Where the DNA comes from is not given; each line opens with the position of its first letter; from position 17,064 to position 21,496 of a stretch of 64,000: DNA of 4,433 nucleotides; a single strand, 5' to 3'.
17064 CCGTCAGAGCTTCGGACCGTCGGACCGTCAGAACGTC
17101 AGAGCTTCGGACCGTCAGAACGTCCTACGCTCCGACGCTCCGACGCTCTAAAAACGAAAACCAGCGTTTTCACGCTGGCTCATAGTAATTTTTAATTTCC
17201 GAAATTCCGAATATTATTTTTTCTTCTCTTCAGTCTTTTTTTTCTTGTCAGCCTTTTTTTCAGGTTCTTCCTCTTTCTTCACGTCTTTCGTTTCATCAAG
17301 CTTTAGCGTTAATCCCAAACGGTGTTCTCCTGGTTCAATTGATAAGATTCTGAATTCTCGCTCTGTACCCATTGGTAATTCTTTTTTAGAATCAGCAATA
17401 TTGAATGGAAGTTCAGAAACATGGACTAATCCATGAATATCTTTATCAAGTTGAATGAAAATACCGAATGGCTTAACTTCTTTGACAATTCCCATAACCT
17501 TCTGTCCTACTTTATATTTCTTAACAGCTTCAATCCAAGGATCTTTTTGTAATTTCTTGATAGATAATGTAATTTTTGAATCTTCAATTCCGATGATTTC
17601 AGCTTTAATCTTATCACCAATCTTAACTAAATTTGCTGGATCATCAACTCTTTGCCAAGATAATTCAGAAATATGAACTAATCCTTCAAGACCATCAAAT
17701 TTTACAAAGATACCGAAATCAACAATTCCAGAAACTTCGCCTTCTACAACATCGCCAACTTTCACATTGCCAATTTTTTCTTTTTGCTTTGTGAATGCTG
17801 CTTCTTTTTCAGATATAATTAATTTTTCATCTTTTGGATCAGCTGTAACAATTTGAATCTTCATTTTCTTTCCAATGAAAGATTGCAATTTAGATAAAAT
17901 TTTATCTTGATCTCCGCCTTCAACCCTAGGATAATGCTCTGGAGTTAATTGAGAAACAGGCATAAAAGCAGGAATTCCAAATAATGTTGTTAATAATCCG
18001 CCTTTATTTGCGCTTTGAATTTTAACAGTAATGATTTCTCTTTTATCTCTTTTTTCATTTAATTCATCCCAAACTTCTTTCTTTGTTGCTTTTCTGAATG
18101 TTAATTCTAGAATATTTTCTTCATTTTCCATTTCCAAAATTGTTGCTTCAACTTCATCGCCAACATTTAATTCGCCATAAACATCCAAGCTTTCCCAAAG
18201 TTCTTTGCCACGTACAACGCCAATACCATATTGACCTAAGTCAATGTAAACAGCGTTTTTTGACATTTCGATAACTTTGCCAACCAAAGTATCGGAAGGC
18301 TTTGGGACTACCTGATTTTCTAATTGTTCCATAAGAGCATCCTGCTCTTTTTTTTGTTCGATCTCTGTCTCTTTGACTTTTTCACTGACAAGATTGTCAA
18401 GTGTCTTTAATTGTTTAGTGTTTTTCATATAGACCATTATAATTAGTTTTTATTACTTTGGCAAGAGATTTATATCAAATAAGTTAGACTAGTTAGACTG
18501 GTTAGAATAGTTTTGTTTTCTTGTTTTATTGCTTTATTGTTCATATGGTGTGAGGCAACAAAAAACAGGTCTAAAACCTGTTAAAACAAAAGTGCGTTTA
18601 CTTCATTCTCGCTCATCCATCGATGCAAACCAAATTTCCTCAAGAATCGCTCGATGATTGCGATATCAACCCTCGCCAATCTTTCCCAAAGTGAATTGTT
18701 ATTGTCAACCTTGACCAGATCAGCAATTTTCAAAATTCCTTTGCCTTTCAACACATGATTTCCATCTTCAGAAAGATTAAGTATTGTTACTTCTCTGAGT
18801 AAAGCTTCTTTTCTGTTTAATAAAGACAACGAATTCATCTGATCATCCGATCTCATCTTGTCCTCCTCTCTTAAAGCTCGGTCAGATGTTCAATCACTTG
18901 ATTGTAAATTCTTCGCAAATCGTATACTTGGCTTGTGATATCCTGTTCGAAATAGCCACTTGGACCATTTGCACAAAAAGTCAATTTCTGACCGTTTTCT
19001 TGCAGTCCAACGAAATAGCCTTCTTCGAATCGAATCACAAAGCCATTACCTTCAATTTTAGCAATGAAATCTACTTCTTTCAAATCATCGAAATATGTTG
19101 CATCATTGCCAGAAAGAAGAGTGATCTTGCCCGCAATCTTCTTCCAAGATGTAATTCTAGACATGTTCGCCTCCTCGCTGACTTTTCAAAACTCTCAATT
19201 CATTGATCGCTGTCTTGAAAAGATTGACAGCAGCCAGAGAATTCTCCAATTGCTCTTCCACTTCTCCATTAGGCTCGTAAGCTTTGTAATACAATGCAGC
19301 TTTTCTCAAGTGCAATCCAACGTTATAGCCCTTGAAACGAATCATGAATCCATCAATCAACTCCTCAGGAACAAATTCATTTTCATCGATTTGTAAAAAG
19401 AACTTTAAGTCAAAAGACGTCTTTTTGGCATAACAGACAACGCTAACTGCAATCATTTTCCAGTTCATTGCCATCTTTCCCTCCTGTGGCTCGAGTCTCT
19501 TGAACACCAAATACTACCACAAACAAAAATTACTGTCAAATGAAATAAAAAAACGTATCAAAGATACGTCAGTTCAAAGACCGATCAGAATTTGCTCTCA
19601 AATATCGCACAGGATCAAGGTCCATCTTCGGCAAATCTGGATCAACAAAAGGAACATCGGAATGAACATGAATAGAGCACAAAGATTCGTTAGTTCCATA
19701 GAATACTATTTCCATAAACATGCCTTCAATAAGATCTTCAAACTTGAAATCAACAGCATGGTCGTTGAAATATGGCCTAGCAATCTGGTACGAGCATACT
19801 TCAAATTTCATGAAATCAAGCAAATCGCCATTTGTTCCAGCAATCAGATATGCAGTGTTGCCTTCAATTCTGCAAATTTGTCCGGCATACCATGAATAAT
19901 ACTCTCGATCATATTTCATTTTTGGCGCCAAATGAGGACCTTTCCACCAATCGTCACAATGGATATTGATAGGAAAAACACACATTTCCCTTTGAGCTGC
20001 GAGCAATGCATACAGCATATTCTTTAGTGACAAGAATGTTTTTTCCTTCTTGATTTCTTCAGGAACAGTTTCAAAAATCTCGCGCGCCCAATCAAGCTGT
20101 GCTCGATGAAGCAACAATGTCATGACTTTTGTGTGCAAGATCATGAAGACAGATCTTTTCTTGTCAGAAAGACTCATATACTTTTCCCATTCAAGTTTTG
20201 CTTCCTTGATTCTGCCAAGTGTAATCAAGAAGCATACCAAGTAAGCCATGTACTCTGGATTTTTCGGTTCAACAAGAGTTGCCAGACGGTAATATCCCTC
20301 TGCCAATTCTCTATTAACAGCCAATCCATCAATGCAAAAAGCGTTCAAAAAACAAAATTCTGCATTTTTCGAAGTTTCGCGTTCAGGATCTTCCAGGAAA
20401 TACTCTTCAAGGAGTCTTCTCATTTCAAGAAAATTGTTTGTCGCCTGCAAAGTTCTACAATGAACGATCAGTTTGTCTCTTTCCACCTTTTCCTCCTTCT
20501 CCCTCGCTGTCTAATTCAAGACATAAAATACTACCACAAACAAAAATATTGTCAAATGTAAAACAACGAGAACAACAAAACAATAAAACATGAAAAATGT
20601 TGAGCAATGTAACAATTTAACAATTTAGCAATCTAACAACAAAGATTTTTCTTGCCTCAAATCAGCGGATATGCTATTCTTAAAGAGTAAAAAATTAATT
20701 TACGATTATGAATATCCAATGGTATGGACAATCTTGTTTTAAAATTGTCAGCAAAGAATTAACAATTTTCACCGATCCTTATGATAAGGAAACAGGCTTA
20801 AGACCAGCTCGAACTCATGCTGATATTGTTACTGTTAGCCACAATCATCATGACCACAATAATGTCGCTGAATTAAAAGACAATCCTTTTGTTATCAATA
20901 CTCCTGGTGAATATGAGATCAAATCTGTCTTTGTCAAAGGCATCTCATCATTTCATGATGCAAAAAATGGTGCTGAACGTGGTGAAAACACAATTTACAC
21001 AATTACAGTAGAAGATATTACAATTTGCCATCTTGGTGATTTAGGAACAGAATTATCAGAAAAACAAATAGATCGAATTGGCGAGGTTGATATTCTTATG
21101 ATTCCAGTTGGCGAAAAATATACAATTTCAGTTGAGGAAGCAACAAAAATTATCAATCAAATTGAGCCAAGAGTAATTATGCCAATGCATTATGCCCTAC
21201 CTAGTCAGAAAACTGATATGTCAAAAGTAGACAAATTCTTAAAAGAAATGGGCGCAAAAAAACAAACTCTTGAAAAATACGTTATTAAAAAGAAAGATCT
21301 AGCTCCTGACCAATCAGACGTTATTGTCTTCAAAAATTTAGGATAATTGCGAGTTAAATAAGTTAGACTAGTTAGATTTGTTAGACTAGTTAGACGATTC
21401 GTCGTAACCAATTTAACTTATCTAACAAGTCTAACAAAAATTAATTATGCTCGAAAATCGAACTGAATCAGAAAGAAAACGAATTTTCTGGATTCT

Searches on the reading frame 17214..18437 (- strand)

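Call 11: search_protein_families(library=pfam, proteins=[window:17214-18437:-], max_evalue=0.001)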
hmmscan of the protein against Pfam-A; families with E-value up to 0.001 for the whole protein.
window:17214-18437:- (407 aa): 2 families
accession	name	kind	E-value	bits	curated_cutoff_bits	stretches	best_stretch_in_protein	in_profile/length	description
PF00575.29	S1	-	2.6e-37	127.5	22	3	225-294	2-74/74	S1 RNA binding domain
PF23459.1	S1_RRP5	-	5.1e-12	46.6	27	1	309-376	2-70/72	RRP5 S1 domain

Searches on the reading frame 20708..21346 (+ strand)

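Call 11: search_protein_families(library=pfam, proteins=[window:20708-21346:+], max_evalue=0.001)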
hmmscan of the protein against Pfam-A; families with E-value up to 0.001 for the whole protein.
window:20708-21346:+ (212 aa): 2 families
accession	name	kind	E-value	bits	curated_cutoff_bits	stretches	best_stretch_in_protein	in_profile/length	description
PF13483.12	Lactamase_B_3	-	5.3e-55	186.2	24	1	2-161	1-160/160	Beta-lactamase superfamily domain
PF12706.13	Lactamase_B_2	-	2.4e-09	37.5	27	1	68-162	95-200/200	Beta-lactamase superfamily domain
